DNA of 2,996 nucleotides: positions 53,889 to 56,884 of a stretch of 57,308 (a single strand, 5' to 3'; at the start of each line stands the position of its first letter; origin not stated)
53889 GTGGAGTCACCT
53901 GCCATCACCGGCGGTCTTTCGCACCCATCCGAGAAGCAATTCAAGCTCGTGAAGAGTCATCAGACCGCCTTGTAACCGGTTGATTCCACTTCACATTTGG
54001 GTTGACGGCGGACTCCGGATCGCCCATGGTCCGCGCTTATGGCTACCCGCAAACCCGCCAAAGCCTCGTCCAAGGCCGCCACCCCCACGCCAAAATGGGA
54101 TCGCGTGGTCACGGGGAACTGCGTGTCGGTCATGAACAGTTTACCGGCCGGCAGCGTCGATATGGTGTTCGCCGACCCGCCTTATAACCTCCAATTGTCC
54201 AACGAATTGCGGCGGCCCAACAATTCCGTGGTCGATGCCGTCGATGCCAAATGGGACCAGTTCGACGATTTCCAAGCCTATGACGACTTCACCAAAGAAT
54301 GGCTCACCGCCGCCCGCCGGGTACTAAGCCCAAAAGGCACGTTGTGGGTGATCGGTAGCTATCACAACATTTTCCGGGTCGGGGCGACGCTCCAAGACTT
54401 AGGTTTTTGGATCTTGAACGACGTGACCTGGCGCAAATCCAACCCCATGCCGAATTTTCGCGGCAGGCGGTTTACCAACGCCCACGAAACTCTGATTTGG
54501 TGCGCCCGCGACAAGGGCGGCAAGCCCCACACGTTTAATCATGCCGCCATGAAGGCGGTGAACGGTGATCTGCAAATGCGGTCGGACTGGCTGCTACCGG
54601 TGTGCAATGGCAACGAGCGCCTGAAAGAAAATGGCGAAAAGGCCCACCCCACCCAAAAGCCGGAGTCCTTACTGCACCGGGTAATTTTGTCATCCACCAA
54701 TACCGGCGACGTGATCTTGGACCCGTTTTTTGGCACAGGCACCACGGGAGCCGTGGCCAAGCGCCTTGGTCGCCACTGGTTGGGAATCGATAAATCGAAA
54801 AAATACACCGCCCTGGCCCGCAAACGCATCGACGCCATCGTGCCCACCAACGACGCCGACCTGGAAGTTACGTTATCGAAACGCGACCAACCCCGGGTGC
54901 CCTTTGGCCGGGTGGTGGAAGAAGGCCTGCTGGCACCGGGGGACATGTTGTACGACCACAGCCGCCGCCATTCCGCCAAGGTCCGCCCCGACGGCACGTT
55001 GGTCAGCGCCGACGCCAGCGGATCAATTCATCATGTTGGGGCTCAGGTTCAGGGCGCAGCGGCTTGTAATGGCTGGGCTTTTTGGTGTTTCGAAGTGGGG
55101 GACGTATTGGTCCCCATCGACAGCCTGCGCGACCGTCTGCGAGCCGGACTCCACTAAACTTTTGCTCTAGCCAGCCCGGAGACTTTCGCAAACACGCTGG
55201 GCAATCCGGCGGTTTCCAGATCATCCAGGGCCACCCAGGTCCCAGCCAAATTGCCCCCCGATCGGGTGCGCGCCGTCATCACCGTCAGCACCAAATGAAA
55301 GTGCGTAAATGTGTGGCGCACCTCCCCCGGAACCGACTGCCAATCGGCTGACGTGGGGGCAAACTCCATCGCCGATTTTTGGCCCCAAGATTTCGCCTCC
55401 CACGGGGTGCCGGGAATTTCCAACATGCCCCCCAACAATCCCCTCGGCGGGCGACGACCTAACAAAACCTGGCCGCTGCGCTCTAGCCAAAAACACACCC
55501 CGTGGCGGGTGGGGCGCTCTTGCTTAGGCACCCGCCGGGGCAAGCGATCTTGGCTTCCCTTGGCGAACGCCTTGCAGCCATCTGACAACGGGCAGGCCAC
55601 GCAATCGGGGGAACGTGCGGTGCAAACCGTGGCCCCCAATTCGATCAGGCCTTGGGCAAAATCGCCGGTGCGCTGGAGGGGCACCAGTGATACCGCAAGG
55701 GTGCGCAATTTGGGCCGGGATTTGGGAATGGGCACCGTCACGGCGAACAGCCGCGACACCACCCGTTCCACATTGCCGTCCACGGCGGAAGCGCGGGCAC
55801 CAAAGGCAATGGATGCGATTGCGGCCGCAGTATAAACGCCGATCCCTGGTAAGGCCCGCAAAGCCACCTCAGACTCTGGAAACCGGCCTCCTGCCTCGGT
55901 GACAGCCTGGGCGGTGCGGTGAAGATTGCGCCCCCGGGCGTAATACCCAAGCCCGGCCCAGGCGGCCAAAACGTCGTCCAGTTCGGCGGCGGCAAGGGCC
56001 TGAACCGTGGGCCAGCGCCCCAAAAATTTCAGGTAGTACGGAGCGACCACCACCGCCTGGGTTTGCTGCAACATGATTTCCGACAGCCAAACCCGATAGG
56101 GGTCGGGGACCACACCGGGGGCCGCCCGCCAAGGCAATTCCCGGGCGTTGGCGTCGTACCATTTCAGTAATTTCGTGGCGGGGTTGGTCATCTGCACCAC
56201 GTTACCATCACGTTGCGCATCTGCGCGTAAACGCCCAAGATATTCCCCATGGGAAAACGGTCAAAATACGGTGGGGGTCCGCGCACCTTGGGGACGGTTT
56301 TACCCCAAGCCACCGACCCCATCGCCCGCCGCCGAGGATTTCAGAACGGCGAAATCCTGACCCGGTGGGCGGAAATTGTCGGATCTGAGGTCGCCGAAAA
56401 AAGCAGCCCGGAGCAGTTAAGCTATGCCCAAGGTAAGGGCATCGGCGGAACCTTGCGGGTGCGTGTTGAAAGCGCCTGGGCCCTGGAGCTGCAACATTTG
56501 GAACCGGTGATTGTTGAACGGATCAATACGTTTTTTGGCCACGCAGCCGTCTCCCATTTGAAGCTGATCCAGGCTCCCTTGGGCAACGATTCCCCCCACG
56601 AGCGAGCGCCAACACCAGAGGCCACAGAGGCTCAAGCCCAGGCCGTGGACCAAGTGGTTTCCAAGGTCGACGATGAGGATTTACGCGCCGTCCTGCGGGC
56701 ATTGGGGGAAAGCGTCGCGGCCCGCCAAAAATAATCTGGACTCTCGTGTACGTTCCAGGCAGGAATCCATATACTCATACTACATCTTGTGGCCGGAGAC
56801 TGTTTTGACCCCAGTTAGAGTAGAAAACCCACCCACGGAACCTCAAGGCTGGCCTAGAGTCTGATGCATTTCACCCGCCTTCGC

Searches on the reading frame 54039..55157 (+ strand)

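Call 10: search_protein_families(library=pfam, proteins=[window:54039-55157:+], max_evalue=0.001)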
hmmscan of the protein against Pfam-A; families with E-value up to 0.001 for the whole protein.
window:54039-55157:+ (372 aa): 2 families
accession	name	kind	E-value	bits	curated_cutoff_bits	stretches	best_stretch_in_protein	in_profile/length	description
PF01555.25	N6_N4_Mtase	-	2e-64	218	26.7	1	40-261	1-220/221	DNA methylase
PF18755.6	RAMA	-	8e-16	58.4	35.2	1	277-369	9-103/107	Restriction Enzyme Adenine Methylase Associated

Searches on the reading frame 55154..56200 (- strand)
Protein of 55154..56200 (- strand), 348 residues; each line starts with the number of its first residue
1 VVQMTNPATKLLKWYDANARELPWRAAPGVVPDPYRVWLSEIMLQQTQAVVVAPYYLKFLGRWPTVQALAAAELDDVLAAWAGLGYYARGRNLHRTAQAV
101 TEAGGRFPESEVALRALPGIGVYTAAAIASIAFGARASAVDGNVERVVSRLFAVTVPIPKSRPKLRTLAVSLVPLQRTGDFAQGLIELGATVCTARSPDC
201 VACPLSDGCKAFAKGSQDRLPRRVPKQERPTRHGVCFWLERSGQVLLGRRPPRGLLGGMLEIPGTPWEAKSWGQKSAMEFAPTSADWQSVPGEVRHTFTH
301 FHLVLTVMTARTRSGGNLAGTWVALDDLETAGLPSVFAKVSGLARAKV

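Call 77: search_protein_families(library=pfam, proteins=[window:55154-56200:-], max_evalue=0.01)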
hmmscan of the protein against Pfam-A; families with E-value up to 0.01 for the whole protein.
window:55154-56200:- (348 aa): 4 families
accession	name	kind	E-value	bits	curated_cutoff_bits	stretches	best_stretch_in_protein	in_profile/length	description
PF14815.12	NUDIX_4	-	4.6e-21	75.1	35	1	236-340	2-110/113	NUDIX domain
PF00730.31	HhH-GPD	-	6.8e-18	65.4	26.2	1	40-155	2-90/108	HhH-GPD superfamily base excision DNA repair protein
PF10576.14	EndIII_4Fe-2S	-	2.8e-05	24.7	20.5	1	193-209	1-17/17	Iron-sulfur binding domain of endonuclease III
PF00633.29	HHH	-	0.00056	20.1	24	1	106-131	5-30/30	Helix-hairpin-helix motif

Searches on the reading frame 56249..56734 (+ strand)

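Call 77: search_protein_families(library=pfam, proteins=[window:56249-56734:+], max_evalue=0.01)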
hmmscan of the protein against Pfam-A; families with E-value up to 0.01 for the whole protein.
window:56249-56734:+ (161 aa): 1 family
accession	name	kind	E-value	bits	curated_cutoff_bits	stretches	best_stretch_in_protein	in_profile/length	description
PF05258.17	DciA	-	1.7e-16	60.7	24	1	14-105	2-88/89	Dna[CI] antecedent, DciA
